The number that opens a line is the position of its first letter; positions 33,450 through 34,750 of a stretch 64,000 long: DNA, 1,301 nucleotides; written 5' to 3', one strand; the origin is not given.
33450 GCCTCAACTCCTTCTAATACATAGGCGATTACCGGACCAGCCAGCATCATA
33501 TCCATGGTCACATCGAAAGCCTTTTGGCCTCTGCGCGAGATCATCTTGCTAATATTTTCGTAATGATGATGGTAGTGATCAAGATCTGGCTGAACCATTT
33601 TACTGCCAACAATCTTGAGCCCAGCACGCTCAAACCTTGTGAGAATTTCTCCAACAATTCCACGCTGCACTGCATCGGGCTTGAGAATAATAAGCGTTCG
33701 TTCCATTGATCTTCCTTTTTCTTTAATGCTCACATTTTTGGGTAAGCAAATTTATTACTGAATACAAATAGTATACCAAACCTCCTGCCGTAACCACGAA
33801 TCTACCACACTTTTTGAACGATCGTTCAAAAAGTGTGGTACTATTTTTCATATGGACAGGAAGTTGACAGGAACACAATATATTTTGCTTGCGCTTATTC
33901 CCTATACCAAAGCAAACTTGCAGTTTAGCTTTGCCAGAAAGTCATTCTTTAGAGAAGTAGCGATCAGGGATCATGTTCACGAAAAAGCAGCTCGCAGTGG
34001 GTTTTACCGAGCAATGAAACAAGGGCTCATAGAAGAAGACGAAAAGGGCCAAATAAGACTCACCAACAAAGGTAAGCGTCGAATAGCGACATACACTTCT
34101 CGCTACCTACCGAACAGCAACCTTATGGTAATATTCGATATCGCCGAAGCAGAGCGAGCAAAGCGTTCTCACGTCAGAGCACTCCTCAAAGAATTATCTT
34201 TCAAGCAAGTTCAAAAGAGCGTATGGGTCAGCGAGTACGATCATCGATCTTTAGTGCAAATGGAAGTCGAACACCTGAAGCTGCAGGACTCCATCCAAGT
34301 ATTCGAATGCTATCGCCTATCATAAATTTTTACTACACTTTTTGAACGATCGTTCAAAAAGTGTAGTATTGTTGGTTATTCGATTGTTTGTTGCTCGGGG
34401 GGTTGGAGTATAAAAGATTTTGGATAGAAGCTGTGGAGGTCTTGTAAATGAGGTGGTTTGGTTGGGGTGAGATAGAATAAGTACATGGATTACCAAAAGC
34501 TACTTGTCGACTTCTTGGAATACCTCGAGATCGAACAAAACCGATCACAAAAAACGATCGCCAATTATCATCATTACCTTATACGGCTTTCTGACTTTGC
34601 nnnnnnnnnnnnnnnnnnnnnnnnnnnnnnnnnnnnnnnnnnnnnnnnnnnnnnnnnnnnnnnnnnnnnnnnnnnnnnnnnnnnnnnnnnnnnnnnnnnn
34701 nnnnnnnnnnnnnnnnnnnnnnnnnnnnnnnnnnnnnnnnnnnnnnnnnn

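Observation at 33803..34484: A 157-aa regulator gene is exactly bracketed by two 38-bp perfect palindromes with tyrosine-recombinase-site architecture, next to the xer-type recombinase gene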

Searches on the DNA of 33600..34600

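Call 52: search_rna_families(source=window, start=33600, end=34600, threshold=evalue, max_evalue=5)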
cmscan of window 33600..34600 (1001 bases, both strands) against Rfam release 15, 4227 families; matches with E-value up to 5: 9.
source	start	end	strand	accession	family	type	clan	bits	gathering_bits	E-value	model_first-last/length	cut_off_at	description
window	34328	34370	+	RF04347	Plastid-ccsA-ndhD-2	Cis-reg;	-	22.6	51.5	0.11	1-53/53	no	Plastid-ccsA-ndhD-2 3UTR RNA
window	33801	33841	+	RF04109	mir-1305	Gene; miRNA;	-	19.8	63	0.81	1-83/83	no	mir-1305 microRNA precursor family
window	34330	34369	+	RF04092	MIR1508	Gene; miRNA;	-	19.4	70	0.69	1-91/91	no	MIR1508 microRNA precursor family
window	34333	34366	-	RF01795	FourU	Cis-reg; thermoregulator;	-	17.6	60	1.6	24-57/65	no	FourU thermometer RNA element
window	33803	33840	-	RF04092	MIR1508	Gene; miRNA;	-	17.4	70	2.3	16-76/91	no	MIR1508 microRNA precursor family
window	34320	34374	-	RF03664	MIR6288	Gene; miRNA;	-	17.4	74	2.5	1-92/92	no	MIR6288 microRNA precursor family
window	34329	34368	-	RF00934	mir-463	Gene; miRNA;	-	17.4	70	2.7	1-66/66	no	mir-463 microRNA precursor family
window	34318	34381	+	RF03798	MIR4227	Gene; miRNA;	-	16.6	100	4.4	1-122/122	no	MIR4227 microRNA precursor family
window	33801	33839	-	RF01544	TB11Cs5H3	Gene; snRNA; snoRNA; HACA-box;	-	14.9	50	4.8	1-65/65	no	Trypanosomatid snoRNA TB11Cs5H3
